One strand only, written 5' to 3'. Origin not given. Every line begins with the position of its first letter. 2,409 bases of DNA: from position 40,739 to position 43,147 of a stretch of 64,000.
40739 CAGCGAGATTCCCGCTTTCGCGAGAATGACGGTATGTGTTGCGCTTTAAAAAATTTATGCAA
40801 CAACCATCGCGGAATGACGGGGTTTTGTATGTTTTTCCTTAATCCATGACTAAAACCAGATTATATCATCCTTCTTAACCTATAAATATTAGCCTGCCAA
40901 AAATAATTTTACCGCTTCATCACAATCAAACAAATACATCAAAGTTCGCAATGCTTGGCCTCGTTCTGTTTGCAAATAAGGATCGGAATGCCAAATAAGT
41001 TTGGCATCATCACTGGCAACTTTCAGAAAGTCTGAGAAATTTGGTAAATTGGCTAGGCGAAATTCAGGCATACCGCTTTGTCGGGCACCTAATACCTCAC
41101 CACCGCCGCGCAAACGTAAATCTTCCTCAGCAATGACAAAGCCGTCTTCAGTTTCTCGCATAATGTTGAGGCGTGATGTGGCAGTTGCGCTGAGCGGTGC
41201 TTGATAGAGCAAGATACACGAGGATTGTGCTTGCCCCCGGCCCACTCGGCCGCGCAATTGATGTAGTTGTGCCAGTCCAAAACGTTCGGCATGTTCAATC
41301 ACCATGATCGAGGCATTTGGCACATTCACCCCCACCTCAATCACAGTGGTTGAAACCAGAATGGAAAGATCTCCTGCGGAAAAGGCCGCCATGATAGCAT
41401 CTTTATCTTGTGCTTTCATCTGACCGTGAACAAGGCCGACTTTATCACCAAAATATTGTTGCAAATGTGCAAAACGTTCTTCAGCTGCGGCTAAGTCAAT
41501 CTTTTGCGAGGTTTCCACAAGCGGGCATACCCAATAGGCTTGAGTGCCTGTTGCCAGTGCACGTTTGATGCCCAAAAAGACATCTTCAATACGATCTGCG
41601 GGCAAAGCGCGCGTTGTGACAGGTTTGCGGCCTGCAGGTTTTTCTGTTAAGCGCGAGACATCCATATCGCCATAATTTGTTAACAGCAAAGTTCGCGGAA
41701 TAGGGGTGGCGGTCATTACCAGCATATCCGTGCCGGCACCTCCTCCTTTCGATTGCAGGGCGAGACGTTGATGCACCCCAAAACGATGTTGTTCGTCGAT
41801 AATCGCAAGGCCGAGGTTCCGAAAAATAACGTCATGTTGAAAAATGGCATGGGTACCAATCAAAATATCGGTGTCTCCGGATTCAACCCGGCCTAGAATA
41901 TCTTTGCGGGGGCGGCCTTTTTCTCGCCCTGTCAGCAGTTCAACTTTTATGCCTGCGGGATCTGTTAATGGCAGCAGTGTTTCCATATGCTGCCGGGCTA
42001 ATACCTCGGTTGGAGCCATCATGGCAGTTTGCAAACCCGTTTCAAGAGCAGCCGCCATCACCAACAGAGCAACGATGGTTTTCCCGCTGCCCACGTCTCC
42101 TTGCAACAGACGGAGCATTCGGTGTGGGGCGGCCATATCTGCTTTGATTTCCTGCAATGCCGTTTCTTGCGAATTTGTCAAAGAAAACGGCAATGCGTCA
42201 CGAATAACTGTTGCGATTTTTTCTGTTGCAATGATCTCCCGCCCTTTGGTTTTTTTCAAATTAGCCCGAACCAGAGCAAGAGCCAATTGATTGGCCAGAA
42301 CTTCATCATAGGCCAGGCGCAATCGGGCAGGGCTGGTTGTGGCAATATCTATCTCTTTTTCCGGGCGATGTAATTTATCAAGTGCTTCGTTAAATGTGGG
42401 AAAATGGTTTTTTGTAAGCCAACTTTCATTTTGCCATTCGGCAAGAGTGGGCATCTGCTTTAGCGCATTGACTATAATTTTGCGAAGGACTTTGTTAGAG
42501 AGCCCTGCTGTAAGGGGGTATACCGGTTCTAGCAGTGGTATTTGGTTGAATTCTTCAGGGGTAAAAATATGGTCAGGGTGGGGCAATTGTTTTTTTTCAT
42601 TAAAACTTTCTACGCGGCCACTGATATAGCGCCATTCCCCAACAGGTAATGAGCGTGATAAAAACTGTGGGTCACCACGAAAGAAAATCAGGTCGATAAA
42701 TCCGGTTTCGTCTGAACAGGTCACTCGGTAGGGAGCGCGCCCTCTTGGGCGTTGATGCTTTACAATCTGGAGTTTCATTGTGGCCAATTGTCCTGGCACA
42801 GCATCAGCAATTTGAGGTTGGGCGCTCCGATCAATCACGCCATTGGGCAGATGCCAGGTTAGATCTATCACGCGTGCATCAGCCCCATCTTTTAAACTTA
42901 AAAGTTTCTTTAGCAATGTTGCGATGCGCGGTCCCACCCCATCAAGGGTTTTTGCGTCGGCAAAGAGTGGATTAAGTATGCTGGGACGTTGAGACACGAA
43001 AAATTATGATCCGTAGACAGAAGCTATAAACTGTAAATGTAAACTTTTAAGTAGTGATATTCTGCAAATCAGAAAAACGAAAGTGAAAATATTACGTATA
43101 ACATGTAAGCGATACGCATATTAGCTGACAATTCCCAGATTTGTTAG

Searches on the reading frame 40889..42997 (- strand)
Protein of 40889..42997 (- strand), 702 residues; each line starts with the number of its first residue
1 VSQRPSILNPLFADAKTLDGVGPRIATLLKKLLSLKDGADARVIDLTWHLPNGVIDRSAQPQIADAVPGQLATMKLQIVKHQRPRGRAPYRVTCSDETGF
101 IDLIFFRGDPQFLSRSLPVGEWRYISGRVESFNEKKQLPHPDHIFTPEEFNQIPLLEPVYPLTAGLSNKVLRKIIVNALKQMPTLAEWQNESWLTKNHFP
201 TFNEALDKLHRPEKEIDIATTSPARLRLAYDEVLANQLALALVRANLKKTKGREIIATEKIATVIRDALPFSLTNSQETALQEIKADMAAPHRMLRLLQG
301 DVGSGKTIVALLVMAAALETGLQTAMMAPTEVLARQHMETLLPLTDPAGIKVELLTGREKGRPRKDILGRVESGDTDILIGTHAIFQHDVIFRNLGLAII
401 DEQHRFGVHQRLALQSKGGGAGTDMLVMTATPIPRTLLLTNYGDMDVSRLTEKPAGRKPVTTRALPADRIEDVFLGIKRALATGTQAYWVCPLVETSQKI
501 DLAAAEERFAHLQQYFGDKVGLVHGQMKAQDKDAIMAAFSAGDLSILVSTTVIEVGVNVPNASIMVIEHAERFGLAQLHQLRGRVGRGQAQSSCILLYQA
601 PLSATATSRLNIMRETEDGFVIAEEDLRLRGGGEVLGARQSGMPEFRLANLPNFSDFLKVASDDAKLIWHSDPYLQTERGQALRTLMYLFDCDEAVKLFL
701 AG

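Call 63: search_protein_families(library=ncbifam, proteins=[window:40889-42997:-], max_evalue=0.00001)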
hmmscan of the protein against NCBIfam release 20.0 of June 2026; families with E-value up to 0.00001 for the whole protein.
window:40889-42997:- (702 aa): 30 families (the best 25 are shown)
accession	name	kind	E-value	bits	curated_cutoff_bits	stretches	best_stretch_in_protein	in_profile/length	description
NF008164.0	PRK10917.1-2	equivalog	0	1074.8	785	1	2-702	2-704/704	ATP-dependent DNA helicase RecG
NF008168.0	PRK10917.2-2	equivalog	2.7e-228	760.2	718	1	14-687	112-781/795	ATP-dependent DNA helicase RecG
NF008165.0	PRK10917.1-3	equivalog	4.2e-218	726.2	711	1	13-686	8-677/692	ATP-dependent DNA helicase RecG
NF008163.0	PRK10917.1-1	equivalog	1.4e-207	691.2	796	1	16-673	12-672/692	ATP-dependent DNA helicase RecG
TIGR00643.1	recG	equivalog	7.9e-198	659.1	659.4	1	43-664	6-628/629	ATP-dependent DNA helicase RecG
NF008166.0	PRK10917.1-4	equivalog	7.7e-193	642.4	864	1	41-674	33-686/705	ATP-dependent DNA helicase RecG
NF008170.0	PRK10917.2-4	equivalog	3.6e-187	623.9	975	1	15-678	133-805/826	ATP-dependent DNA helicase RecG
NF008167.0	PRK10917.2-1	equivalog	8.1e-152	506.9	995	2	156-683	170-727/744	ATP-dependent DNA helicase RecG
TIGR00580.2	mfd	equivalog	4.6e-104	349.6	800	1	243-642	404-798/907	transcription-repair coupling factor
NF008169.0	PRK10917.2-3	equivalog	4.5e-85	286.4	555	1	43-647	19-585/610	ATP-dependent DNA helicase RecG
NF007966.0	PRK10689.1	equivalog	2.8e-76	257.1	1329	1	262-643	590-966/1148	transcription-repair coupling factor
NF010337.0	PRK13766.1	equivalog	2.3e-14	52.5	610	1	303-405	40-143/781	Hef nuclease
NF004067.0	PRK05580.1-4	equivalog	7.5e-13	47.7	763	1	177-410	103-334/737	primosomal protein N'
NF004066.1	PRK05580.1-3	equivalog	2.4e-12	46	813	1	241-406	222-379/788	primosomal protein N'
TIGR00595.1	priA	equivalog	2.1e-11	43.1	230.35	1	297-408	1-107/509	replication restart helicase PriA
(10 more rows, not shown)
